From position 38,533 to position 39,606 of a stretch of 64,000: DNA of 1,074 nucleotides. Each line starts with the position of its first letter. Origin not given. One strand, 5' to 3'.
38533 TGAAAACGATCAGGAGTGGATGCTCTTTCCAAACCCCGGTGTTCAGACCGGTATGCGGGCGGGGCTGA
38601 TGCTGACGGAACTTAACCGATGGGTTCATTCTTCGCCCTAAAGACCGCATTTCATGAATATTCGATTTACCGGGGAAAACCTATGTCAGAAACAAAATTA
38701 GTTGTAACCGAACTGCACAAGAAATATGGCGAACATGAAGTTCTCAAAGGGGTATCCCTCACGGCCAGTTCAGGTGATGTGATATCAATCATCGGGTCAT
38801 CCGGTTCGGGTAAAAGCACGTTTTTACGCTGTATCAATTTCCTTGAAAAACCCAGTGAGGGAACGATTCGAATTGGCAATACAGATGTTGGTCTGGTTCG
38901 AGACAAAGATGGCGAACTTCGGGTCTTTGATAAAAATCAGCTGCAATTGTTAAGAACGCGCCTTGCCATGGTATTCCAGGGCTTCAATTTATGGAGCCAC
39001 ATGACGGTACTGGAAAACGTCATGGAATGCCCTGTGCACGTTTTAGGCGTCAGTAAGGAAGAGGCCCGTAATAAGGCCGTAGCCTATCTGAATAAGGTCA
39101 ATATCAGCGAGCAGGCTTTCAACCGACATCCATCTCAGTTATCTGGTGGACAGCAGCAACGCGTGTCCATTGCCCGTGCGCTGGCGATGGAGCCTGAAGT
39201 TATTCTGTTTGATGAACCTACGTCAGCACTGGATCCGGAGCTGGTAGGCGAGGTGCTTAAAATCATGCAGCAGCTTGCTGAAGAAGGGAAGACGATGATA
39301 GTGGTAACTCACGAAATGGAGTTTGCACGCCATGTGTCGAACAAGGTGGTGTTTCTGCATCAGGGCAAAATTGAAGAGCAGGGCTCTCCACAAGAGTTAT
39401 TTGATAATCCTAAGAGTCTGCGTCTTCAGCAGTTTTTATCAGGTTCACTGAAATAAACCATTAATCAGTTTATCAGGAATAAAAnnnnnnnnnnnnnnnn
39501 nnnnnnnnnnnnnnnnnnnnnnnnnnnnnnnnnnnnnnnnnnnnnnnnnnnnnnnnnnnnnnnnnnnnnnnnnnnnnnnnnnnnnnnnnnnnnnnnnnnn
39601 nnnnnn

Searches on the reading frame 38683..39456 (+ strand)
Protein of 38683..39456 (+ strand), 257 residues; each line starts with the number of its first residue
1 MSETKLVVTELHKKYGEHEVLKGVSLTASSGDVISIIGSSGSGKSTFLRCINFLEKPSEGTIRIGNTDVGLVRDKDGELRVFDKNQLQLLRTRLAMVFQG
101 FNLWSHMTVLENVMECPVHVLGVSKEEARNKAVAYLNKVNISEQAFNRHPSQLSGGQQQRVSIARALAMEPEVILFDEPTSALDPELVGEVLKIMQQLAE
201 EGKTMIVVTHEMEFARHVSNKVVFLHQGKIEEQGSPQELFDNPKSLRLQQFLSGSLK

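Call 41: search_protein_families(library=pfam, proteins=[window:38683-39456:+], max_evalue=0.001)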
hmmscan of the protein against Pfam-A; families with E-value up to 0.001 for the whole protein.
window:38683-39456:+ (257 aa): 6 families
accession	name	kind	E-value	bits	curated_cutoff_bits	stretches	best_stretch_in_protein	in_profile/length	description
PF00005.33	ABC_tran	-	2.3e-35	122.6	25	1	21-181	1-137/137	ABC transporter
PF13304.12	AAA_21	-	7.2e-12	46.4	27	1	150-213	235-301/304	AAA domain, putative AbiEii toxin, Type IV TA system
PF02463.25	SMC_N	-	4.8e-09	36.4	40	1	31-222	24-209/220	RecF/RecN/SMC N terminal domain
PF13166.12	AAA_13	-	1.6e-05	24.3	36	0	170-222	526-581/713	AAA domain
PF09818.15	ABC_ATPase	-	0.00062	19.3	23.2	0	136-184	141-189/283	P-loop domain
PF13555.12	AAA_29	-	0.00091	19.4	27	0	26-52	17-43/61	P-loop containing region of AAA domain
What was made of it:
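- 38683..39456 (+): ABC transporter ATPase (annotated hisP; OccP/NocP-like role). Pfam ABC_tran 2.3e-35 (call 41).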
